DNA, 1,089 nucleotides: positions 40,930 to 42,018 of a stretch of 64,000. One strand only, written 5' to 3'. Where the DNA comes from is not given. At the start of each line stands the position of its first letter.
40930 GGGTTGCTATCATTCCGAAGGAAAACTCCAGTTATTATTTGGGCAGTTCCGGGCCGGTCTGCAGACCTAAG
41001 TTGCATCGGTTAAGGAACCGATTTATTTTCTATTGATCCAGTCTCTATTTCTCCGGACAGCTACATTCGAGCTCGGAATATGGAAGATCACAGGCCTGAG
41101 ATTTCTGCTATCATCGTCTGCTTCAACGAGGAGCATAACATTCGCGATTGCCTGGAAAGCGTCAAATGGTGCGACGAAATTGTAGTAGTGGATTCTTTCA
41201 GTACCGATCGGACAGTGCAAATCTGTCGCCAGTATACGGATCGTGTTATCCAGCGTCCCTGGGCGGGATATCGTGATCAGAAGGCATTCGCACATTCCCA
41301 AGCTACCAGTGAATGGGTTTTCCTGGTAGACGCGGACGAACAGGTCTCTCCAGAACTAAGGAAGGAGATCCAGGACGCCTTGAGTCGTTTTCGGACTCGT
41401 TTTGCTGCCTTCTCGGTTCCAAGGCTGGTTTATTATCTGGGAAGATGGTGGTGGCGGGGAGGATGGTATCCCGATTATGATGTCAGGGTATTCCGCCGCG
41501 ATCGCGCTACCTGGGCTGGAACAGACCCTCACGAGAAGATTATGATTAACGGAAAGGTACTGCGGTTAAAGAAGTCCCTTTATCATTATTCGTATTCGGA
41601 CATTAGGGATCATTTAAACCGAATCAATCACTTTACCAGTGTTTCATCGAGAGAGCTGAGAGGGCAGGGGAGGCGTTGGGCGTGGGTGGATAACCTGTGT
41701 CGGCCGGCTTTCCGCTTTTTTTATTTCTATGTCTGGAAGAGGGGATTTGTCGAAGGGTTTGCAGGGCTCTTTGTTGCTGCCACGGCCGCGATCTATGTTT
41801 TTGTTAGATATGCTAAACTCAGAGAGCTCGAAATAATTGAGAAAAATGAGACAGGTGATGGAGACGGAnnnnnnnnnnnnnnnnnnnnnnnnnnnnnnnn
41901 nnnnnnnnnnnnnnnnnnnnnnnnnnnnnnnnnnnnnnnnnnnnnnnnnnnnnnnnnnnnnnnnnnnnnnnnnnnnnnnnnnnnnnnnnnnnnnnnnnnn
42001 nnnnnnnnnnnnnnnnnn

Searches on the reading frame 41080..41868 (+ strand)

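Call 40: search_protein_families(library=pfam, proteins=[window:41080-41868:+], max_evalue=0.00001)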
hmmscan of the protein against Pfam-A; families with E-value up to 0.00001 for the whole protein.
window:41080-41868:+ (263 aa): 1 family
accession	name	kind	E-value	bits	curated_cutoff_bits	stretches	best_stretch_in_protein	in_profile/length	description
PF00535.33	Glycos_transf_2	-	2.2e-21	76.9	23.3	1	9-142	1-146/168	Glycosyl transferase family 2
